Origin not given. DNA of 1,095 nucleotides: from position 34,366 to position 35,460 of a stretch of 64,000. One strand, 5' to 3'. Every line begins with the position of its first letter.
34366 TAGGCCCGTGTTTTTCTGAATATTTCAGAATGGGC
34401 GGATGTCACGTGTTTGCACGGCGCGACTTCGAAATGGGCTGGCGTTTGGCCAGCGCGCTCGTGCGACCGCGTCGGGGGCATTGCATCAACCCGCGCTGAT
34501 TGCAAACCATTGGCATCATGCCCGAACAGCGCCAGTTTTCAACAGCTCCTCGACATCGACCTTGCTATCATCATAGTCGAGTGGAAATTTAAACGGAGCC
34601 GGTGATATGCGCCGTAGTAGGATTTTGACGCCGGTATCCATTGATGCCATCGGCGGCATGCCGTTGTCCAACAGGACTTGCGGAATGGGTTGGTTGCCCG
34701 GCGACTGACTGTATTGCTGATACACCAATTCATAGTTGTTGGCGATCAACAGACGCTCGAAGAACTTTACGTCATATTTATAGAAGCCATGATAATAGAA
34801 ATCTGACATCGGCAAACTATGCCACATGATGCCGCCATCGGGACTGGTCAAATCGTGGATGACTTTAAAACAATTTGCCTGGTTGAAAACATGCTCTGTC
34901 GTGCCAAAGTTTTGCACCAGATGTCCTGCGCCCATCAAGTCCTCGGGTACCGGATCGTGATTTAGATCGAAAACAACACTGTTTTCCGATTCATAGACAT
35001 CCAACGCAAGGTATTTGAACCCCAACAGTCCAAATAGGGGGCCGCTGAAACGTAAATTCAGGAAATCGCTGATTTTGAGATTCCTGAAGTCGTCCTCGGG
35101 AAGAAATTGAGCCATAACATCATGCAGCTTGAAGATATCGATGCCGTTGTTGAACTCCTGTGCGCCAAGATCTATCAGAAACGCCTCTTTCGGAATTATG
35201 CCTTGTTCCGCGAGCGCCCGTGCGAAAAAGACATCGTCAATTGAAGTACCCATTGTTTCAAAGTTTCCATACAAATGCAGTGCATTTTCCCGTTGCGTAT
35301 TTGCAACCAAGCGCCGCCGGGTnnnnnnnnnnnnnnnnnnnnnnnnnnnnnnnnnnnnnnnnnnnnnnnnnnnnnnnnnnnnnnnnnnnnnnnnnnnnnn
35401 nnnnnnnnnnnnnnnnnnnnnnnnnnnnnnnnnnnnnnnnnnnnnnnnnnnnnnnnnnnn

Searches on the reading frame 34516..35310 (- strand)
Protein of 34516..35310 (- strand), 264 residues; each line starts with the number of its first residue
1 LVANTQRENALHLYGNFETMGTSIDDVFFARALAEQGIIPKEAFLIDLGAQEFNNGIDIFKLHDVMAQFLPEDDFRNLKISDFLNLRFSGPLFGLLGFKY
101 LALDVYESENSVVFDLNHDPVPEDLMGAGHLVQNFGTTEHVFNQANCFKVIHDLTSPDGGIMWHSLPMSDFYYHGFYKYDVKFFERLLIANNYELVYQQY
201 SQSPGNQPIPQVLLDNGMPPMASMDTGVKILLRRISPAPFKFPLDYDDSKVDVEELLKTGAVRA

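Call 7: search_protein_families(library=pfam, proteins=[window:34516-35310:-], max_evalue=0.01)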
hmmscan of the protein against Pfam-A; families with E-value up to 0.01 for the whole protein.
window:34516-35310:- (264 aa): 0 families

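Call 26: search_solved_structures(query=window:34516-35310:-, max_evalue=10, show_alignments=2)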
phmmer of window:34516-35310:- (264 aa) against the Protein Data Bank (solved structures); distinct sequences matched with E-value up to 10: 7.
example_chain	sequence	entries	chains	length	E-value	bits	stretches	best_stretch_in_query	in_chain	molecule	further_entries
7ebs_A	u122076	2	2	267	0.22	13.9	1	113-193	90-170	Juvenile hormone acid methyltransferase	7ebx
7ec0_A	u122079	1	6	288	0.25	13.7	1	113-193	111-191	Juvenile hormone acid methyltransferase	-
7ejb_A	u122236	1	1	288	0.25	13.7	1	113-193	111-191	Juvenile hormone acid methyltransferase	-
5z20_A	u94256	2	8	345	0.36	13.1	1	96-153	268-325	D-lactate dehydrogenase (Fermentative)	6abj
3lcc_A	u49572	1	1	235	0.58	12.5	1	149-196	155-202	Putative methyl chloride transferase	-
4mf7_A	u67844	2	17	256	0.81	12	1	53-100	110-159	glutathione S-transferase enzyme with thioredoxin-like domain | Putative glutathione S-transferase enzyme with thioredoxin-like domain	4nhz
1qdl_A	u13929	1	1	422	0.94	11.8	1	178-249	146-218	PROTEIN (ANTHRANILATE SYNTHASE (TRPE-SUBUNIT))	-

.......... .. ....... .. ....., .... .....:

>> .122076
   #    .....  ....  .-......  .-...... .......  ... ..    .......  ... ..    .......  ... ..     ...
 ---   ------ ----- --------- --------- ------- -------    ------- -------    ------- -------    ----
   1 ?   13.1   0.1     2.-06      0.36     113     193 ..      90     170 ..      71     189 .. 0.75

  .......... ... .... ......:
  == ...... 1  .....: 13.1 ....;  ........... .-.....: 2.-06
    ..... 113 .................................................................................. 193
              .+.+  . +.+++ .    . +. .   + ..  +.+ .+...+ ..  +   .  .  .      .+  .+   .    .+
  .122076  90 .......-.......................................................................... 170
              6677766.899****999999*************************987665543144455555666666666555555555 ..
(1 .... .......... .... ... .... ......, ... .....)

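Call 56: find_homologous_proteins(query=window:34516-35253:-)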
Query window:34516-35253:- (245 aa): 46 proteins with E <= 0.001 among 1341 candidates.
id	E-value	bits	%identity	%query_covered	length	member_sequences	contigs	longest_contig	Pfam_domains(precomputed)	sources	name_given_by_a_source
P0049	1.4e-147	508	88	100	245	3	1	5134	-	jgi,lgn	jgi:hypothetical protein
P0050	7.1e-141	486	87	100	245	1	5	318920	-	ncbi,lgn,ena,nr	ncbi:MAG: hypothetical protein H8E30_09145 [Alphaproteobacteria bacterium]|nr:hypothetical protein [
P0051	2.4e-126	438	77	100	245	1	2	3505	-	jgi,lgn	-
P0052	8.9e-126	436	77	100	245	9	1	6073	-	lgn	-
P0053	3.6e-125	434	76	100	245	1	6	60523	-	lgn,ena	-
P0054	8.3e-125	433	77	100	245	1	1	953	-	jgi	-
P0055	5.2e-122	424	74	100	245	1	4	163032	-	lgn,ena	-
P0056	2.6e-110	385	69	96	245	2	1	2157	-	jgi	jgi:hypothetical protein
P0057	5.5e-103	361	65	95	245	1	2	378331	-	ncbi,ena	-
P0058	4.0e-81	290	56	94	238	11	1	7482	-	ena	-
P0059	8.2e-73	263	51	93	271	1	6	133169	PF13489.13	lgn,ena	-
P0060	3.2e-36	143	38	100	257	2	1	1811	-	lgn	-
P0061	1.5e-32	131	35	94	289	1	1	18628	PF13489.13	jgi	jgi:hypothetical protein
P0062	5.2e-32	129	35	94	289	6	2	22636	PF13489.13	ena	-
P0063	6.5e-32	129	35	94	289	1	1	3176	PF13489.13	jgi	jgi:hypothetical protein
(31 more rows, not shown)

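Call 76: search_protein_families(library=ncbifam, proteins=[window:34516-35253:-], max_evalue=0.01)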
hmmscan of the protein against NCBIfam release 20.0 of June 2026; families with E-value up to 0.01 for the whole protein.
window:34516-35253:- (245 aa): 0 families
